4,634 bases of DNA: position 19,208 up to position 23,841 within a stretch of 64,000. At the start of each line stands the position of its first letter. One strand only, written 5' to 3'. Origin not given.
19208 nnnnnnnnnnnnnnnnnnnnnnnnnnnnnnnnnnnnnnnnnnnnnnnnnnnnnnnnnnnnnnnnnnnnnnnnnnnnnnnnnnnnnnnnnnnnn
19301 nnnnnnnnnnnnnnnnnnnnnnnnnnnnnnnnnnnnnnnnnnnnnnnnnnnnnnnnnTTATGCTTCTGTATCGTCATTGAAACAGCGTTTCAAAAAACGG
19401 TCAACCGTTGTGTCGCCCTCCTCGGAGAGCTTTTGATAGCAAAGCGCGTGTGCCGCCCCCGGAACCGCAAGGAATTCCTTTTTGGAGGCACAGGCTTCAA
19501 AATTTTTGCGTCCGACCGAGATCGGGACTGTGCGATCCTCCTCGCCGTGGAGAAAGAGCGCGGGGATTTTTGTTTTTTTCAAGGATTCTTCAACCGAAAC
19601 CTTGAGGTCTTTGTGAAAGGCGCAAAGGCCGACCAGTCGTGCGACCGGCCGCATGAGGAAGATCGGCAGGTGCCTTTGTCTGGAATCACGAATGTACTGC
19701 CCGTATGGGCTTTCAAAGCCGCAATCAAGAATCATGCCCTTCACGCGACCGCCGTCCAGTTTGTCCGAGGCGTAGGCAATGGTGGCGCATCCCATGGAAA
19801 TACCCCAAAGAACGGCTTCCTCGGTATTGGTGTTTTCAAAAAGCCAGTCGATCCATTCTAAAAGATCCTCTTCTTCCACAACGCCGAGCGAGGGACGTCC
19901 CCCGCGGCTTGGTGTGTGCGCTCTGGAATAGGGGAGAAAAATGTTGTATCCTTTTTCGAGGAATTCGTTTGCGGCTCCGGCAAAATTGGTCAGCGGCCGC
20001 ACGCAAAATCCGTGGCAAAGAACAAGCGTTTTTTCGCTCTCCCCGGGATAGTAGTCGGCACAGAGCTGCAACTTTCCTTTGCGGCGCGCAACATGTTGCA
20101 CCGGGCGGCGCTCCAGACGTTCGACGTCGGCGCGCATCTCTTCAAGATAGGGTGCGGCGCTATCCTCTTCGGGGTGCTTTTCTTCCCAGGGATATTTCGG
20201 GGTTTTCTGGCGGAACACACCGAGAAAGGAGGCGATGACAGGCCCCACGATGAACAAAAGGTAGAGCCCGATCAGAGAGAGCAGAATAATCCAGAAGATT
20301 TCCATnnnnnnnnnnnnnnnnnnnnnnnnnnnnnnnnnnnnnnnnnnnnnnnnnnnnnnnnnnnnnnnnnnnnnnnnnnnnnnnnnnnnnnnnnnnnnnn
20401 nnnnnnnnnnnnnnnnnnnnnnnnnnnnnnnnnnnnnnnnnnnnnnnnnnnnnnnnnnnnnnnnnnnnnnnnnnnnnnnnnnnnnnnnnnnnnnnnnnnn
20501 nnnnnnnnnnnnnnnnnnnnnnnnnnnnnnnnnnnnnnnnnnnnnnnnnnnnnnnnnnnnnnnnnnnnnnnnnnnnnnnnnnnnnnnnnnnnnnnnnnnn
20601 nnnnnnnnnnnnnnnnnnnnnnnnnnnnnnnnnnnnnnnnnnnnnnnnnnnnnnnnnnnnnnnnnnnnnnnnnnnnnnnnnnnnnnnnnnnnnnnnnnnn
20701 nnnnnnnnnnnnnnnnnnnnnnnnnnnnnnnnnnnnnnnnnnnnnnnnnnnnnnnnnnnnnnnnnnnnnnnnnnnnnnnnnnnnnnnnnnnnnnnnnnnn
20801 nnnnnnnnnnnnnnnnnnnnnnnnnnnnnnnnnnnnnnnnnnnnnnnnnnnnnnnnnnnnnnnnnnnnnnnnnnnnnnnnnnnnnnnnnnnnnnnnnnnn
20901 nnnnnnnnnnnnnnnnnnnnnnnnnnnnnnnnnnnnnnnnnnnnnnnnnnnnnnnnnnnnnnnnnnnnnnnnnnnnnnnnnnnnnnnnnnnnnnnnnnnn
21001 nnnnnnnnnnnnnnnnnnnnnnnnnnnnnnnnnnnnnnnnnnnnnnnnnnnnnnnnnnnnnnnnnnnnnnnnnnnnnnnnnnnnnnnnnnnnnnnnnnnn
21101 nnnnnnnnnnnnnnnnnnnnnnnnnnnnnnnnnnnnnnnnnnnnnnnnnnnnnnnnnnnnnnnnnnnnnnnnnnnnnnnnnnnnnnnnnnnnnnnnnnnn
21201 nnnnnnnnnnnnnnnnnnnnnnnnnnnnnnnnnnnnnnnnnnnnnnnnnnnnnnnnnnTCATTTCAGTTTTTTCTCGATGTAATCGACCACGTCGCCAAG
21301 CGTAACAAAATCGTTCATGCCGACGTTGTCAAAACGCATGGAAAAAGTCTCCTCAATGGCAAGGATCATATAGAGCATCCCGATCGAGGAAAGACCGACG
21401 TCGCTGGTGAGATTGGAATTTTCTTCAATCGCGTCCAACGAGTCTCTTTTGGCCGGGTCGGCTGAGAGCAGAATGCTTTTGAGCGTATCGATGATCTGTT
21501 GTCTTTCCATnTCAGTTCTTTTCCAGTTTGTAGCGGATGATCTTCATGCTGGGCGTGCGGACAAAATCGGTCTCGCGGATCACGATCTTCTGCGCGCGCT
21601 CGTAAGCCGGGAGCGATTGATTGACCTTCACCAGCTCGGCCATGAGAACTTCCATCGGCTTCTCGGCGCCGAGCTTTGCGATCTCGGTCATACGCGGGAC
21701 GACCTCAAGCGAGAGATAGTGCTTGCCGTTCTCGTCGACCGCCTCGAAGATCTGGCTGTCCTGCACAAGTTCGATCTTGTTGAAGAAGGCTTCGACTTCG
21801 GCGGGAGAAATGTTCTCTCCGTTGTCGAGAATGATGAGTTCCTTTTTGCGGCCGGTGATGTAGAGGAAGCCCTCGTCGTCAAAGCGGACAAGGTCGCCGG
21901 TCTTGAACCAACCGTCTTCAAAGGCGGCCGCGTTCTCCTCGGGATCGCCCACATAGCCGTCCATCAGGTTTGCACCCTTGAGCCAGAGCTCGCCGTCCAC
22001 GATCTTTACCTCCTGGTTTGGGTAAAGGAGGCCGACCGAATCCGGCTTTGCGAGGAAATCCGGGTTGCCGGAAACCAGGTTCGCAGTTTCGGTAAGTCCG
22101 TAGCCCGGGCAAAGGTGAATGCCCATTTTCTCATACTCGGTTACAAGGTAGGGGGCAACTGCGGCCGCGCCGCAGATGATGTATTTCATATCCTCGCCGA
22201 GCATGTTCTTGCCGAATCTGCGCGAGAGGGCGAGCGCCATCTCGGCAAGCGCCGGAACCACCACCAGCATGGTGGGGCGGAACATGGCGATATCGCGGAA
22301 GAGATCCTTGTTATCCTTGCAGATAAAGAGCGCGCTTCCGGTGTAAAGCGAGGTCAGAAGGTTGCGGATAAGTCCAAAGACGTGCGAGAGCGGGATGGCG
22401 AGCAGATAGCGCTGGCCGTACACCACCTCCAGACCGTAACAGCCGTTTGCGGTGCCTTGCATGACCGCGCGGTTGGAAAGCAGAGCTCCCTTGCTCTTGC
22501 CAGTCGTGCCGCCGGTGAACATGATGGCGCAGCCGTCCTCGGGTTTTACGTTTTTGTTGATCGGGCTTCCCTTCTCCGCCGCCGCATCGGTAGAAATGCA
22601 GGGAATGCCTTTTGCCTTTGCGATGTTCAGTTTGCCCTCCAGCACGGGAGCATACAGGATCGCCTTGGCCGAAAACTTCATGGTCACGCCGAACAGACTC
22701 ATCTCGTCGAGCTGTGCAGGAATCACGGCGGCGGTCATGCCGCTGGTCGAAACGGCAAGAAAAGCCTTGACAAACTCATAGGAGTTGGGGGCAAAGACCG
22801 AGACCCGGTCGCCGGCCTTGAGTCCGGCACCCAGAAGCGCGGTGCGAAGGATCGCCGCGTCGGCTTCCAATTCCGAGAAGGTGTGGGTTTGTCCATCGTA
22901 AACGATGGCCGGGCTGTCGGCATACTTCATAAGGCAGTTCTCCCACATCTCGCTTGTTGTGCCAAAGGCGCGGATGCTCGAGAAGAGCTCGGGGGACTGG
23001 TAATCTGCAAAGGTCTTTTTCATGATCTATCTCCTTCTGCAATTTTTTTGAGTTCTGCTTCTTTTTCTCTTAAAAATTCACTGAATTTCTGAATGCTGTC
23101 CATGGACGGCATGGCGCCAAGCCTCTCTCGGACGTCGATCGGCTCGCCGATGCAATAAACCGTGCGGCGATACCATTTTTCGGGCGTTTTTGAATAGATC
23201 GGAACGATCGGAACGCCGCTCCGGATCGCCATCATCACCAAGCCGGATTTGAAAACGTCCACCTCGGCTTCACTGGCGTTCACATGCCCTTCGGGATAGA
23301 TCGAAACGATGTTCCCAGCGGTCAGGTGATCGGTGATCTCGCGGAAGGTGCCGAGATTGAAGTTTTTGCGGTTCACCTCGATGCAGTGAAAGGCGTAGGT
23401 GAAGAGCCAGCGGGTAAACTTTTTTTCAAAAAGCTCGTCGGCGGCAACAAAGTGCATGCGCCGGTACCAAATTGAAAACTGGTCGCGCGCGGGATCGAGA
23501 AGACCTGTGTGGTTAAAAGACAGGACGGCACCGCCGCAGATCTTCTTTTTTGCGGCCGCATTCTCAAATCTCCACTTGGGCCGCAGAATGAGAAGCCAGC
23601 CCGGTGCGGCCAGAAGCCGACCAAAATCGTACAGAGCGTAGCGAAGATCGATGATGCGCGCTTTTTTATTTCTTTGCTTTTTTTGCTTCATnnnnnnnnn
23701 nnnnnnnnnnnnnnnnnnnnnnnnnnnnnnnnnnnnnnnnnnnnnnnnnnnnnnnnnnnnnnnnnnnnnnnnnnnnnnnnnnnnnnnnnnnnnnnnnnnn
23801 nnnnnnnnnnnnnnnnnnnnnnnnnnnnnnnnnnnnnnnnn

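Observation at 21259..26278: Two parallel acyl-activation modules (one ligase-carrier fusion, one split ligase + ACP) with non-canonical carrier motifs, and two overlapping LPLAT paralogs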

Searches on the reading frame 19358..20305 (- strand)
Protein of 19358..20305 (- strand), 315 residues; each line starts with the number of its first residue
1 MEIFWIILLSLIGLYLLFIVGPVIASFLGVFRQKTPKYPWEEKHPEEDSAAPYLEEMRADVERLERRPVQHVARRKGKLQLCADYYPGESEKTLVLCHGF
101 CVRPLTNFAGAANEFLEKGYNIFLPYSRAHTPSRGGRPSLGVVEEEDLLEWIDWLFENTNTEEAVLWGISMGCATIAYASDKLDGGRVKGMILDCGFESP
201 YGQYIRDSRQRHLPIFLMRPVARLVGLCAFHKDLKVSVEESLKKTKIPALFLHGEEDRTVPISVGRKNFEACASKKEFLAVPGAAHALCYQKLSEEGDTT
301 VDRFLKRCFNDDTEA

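Call 5: search_protein_families(library=pfam, proteins=[window:19358-20305:-], max_evalue=0.01)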
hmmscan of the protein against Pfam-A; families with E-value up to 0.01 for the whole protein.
window:19358-20305:- (315 aa): 6 families
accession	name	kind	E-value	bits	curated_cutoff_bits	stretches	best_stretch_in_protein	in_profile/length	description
PF00561.26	Abhydrolase_1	-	2.1e-15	57.5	25.8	1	93-196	2-102/245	alpha/beta hydrolase fold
PF12146.15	Hydrolase_4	-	9.8e-12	45.1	27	2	237-289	182-235/239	Serine aminopeptidase, S33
PF00326.27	Peptidase_S9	-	4.7e-06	26.7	22.6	1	136-311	36-212/213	Prolyl oligopeptidase family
PF02129.25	Peptidase_S15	-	5.4e-05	23.5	23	1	80-208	46-140/262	X-Pro dipeptidyl-peptidase (S15 family)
PF02230.22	Abhydrolase_2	-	7.5e-05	23.1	23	1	235-294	143-207/217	Phospholipase/Carboxylesterase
PF03959.19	FSH1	-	0.006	16.7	21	0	168-284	107-198/211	Serine hydrolase (FSH1)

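Call 6: search_protein_families(library=ncbifam, proteins=[window:19358-20305:-], max_evalue=0.01)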
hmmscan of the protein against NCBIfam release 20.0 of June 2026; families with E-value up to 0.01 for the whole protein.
window:19358-20305:- (315 aa): 5 families
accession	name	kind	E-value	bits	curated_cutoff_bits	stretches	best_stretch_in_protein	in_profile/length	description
NF047920.1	lactonase_UilS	equivalog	9e-09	35.4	400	1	91-182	24-118/285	UilS family quorum-quenching N-acyl-homoserine lactonase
TIGR02427.1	protocat_pcaD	equivalog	1.2e-05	24.9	255.85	1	220-304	169-249/251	3-oxoadipate enol-lactonase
NF011457.0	PRK14875.1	equivalog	0.00027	20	307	0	87-179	127-215/372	acetoin dehydrogenase dihydrolipoyllysine-residue acetyltransferase subunit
TIGR03695.1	menH_SHCHC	equivalog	0.0037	16.7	208.55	0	237-305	186-251/252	2-succinyl-6-hydroxy-2,4-cyclohexadiene-1-carboxylate synthase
NF050089.1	i_nPHAscl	equivalog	0.0073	15.4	300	0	239-294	223-278/288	intracellular short-chain-length polyhydroxyalkanoate depolymerase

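Call 42: search_solved_structures(query=window:19358-20305:-, max_evalue=0.001)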
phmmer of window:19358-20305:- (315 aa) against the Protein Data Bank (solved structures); distinct sequences matched with E-value up to 0.001: 10.
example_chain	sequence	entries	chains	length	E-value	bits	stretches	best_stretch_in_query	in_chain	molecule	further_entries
1bro_A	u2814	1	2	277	3.4e-08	36.5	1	242-305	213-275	BROMOPEROXIDASE A2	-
1a7u_A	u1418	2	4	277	3.4e-08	36.5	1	242-305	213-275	CHLOROPEROXIDASE T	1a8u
4iq4_A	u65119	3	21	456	8.9e-08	35.1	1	242-307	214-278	Non-haem bromoperoxidase BPO-A2, Matrix protein 1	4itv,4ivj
3vdx_A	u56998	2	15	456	9.4e-08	35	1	242-308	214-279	Designed 16nm tetrahedral protein cage containing Non-haem bromoperoxidase BPO-A2 and Matr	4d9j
1brt_A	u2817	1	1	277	2.3e-07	33.7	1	242-305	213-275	BROMOPEROXIDASE A2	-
4qes_A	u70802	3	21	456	1.4e-06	31.2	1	242-307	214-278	Non-haem bromoperoxidase BPO-A2, Matrix protein 1 chimera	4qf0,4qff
1hkh_A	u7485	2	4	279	5.6e-06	29.2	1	219-295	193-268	GAMMA LACTAMASE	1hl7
5g59_A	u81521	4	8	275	0.00013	24.8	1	81-308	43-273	ESTERASE | Uncharacterized protein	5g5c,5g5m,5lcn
9pjb_A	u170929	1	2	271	0.00014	24.6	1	108-294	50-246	MHETase MHT043-5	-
3fob_A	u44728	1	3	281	0.00056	22.6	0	235-290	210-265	Bromoperoxidase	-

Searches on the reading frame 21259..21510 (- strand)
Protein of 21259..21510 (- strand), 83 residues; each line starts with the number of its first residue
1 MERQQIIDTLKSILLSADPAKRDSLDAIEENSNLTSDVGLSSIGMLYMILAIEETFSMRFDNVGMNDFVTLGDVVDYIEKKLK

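Call 5: search_protein_families(library=pfam, proteins=[window:21259-21510:-], max_evalue=0.01)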
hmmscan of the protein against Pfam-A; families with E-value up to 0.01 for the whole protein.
window:21259-21510:- (83 aa): 1 family
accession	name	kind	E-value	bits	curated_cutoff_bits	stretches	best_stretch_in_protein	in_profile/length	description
PF00550.31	PP-binding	-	2.9e-05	24.7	20.8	1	25-78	15-67/67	Phosphopantetheine attachment site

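Call 6: search_protein_families(library=ncbifam, proteins=[window:21259-21510:-], max_evalue=0.01)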
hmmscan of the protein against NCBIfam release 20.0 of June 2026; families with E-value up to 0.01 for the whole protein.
window:21259-21510:- (83 aa): 15 families
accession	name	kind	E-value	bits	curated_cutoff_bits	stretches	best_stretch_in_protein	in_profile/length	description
NF002150.0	PRK00982.1-4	subfamily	1.4e-10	41.3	66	1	1-82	1-79/80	acyl carrier protein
NF009104.0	PRK12449.1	equivalog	8.5e-10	38.4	70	1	1-82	1-79/80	acyl carrier protein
NF002148.0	PRK00982.1-2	subfamily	4.1e-08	32.9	71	1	26-82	22-78/79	acyl carrier protein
TIGR00517.1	acyl_carrier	equivalog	6e-07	29.3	70.45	1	5-81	3-76/77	acyl carrier protein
NF005798.0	PRK07639.1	equivalog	7.2e-07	29.5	100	1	1-81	1-81/91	petrobactin biosynthesis protein AsbD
NF002147.0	PRK00982.1-1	equivalog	1.3e-06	28.1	84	1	3-81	5-80/83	acyl carrier protein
NF002151.0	PRK00982.1-5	equivalog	3.3e-06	27.1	92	1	26-81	21-76/78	acyl carrier protein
NF058660.1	cispen_ACP_AmcB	equivalog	7.6e-06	26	80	1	6-81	2-78/80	cispentacin biosynthesis acyl carrier protein AmcB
NF002149.0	PRK00982.1-3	equivalog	0.0001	22.2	106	1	27-82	22-77/78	acyl carrier protein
NF006031.0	PRK08172.1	equivalog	0.00038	21.1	76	1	25-82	21-78/82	acyl carrier protein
NF040636.1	AcpM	exception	0.0011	18.9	146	1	29-80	26-77/93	meromycolate extension acyl carrier protein AcpM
NF003757.0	PRK05350.1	equivalog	0.0013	18.8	65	1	1-82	2-80/83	acyl carrier protein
NF005480.0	PRK07081.1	equivalog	0.0014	18.5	72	1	22-63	16-56/83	acyl carrier protein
TIGR04069.1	ocin_ACP_rel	hypoth_equivalog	0.006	17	70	1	24-78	20-77/77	peptide maturation system acyl carrier-related protein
NF004533.0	PRK05883.1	equivalog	0.0062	16.4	72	1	24-78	39-93/100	acyl carrier protein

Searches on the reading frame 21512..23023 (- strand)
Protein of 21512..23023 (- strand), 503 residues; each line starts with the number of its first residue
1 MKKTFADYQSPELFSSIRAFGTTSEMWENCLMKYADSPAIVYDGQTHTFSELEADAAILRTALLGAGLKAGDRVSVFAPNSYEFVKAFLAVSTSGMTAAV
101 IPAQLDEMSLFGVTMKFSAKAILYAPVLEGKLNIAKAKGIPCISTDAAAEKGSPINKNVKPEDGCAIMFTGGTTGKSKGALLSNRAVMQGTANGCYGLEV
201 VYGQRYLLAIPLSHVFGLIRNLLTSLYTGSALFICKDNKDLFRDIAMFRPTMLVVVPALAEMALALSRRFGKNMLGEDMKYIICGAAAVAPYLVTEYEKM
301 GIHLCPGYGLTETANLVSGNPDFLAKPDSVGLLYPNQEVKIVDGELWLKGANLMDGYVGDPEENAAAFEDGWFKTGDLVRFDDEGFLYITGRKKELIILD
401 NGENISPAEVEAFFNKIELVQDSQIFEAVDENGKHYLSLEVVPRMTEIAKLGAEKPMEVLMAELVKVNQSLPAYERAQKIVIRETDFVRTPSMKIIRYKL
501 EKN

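Call 5: search_protein_families(library=pfam, proteins=[window:21512-23023:-], max_evalue=0.01)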
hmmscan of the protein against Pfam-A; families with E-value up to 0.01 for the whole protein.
window:21512-23023:- (503 aa): 2 families
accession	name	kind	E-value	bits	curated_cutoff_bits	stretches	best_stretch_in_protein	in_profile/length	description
PF00501.34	AMP-binding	-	9.9e-61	206.1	29.9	1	32-357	6-383/384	AMP-binding enzyme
PF23562.2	AMP-binding_C_3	-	8.6e-05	23.3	20.8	1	395-502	2-110/124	AMP-binding enzyme C-terminal domain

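Call 6: search_protein_families(library=ncbifam, proteins=[window:21512-23023:-], max_evalue=0.01)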
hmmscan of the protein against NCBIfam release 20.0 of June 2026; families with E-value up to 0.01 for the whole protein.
window:21512-23023:- (503 aa): 104 families (the best 25 are shown)
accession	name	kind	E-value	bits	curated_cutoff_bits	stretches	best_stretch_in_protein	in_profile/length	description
NF004837.0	PRK06187.1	subfamily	4.3e-65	220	476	2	148-495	156-513/531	long-chain-fatty-acid--CoA ligase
TIGR01923.1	menE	equivalog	3e-58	197.7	330.15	1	48-431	1-385/442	o-succinylbenzoate--CoA ligase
NF004114.0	PRK05605.1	equivalog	1.4e-56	192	766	2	153-441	212-516/575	long-chain-fatty-acid--CoA ligase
NF005801.1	PRK07656.1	equivalog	5.2e-55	187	657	1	22-430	2-439/500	FadD3 family acyl-CoA ligase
NF052269.1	Staph_lig_FadD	equivalog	8.7e-55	186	650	1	43-427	24-426/499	long-chain-fatty-acid--CoA ligase FadD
NF002966.0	PRK03640.1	equivalog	6e-49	166.9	556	1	36-501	17-477/483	o-succinylbenzoate--CoA ligase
NF004511.1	PRK05852.1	equivalog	1.8e-46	158.9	650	1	38-448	16-458/505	FadD7 family fatty acid--CoA ligase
NF005714.0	PRK07529.1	subfamily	9.3e-46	156.4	632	2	155-420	211-501/640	acyl-CoA synthetase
NF006182.0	PRK08316.1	subfamily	1.9e-45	155.4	663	1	25-501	15-514/523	fatty acyl-CoA synthetase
NF006523.0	PRK08974.1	equivalog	2.1e-45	154.9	884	2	155-443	199-503/561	long-chain-fatty-acid--CoA ligase FadD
NF005307.0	PRK06839.1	equivalog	4.1e-43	147.8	748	1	36-429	17-428/496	o-succinylbenzoate--CoA ligase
NF005702.0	PRK07514.1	subfamily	9.2e-43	146.3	558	1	41-426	24-432/506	malonyl-CoA synthase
NF006181.0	PRK08314.1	subfamily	5.9e-42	143.6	705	2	145-450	187-508/563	long-chain-fatty-acid--CoA ligase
NF009233.0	PRK12583.1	subfamily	1.3e-41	142.7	832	2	155-431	194-487/558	fatty acid CoA ligase family protein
NF006572.0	PRK09088.1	equivalog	3.7e-41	141.3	696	1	43-430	25-424/491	acyl-CoA synthetase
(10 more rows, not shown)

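Call 22: search_solved_structures(query=window:21512-23023:-, max_evalue=1e-20)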
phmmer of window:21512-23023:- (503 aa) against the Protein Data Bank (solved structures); distinct sequences matched with E-value up to 1e-20: 40.
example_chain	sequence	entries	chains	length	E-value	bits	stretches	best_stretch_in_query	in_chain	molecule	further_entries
5ie0_A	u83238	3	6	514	3.3e-38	134.9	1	22-445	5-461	Oxalate--CoA ligase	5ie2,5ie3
8wev_A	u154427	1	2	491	2.7e-36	128.6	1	38-412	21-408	Feruloyl-CoA Synthetase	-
8weu_A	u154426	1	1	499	2.9e-36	128.5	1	38-412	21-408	Fatty-acyl-CoA synthase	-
5x8f_A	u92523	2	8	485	7.3e-35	123.9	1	37-430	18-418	2-succinylbenzoate--CoA ligase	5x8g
5buq_A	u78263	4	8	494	8.1e-35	123.7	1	37-430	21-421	2-succinylbenzoate--CoA ligase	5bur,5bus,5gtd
3r44_A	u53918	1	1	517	3.4e-34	121.7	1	48-449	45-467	fatty acyl CoA synthetase FADD13 (FATTY-ACYL-CoA SYNTHETASE)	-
6qjz_A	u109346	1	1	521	1e-33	120.1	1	60-454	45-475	oxalyl CoA-synthetase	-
8r2q_A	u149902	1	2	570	9.1e-30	107.1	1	28-415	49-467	Probable fatty-acid-CoA ligase FadD5 (Fatty-acid-CoA synthetase) (Fatty-acid-CoA synthase)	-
8r2r_A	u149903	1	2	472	1.1e-29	106.8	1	28-412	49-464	Probable fatty-acid-CoA ligase FadD5 (Fatty-acid-CoA synthetase) (Fatty-acid-CoA synthase)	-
4gxq_A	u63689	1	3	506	3.7e-29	105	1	44-426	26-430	Malonyl CoA synthetase, Benzoate-CoA ligase Chimeric protein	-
6mfy_A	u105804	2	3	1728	3.9e-29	105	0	25-438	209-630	Linear gramicidin synthase subunit A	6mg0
3a9u_A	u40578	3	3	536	4.4e-29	104.8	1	31-435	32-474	4-coumarate--CoA ligase | 4-coumarate:CoA ligase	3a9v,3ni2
9be3_A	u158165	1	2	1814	4.8e-29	104.7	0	25-438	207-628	Linear gramicidin synthase subunit A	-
6mfz_A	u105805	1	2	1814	4.8e-29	104.7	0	25-438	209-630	Linear gramicidin synthase subunit A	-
9be4_A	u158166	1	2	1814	4.8e-29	104.7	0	25-438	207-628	Linear gramicidin synthase subunit A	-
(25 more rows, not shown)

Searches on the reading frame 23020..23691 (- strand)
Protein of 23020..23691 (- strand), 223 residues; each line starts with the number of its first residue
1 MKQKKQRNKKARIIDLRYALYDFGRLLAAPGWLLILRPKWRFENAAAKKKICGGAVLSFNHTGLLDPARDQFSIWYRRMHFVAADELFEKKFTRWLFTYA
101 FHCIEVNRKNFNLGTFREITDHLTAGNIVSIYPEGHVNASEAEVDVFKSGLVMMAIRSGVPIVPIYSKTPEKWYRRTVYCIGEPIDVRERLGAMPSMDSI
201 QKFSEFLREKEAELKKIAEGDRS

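Call 5: search_protein_families(library=pfam, proteins=[window:23020-23691:-], max_evalue=0.01)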
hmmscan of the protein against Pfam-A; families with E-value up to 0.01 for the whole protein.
window:23020-23691:- (223 aa): 1 family
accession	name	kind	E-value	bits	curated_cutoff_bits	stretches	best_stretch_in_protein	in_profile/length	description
PF01553.26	Acyltransferase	-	2.5e-17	63.4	23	1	53-167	14-131/132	Acyltransferase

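Call 6: search_protein_families(library=ncbifam, proteins=[window:23020-23691:-], max_evalue=0.01)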
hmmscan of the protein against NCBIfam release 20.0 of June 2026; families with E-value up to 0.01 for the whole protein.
window:23020-23691:- (223 aa): 4 families
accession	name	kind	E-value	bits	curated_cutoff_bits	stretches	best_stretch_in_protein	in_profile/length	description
TIGR00530.1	AGP_acyltrn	subfamily_domain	1.1e-14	54.3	102.95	1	53-165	16-127/130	1-acylglycerol-3-phosphate O-acyltransferase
NF006386.0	PRK08633.1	equivalog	3.4e-13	48.2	1221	1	52-167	440-551/1147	acyl-[ACP]--phospholipid O-acyltransferase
NF005291.0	PRK06814.1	equivalog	0.00041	18.3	1349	1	53-166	454-562/1140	acyl-[ACP]--phospholipid O-acyltransferase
NF011593.0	PRK15018.1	equivalog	0.0042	16.9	501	1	103-169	115-182/245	1-acylglycerol-3-phosphate O-acyltransferase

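Call 26: search_solved_structures(query=window:23020-23691:-, max_evalue=0.1, show_alignments=1)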
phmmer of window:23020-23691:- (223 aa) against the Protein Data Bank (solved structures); distinct sequences matched with E-value up to 0.1: 1.
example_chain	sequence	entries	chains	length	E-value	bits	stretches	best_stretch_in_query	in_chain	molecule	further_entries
5kym_A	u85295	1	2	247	0.00011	25.1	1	78-165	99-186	1-acyl-sn-glycerol-3-phosphate acyltransferase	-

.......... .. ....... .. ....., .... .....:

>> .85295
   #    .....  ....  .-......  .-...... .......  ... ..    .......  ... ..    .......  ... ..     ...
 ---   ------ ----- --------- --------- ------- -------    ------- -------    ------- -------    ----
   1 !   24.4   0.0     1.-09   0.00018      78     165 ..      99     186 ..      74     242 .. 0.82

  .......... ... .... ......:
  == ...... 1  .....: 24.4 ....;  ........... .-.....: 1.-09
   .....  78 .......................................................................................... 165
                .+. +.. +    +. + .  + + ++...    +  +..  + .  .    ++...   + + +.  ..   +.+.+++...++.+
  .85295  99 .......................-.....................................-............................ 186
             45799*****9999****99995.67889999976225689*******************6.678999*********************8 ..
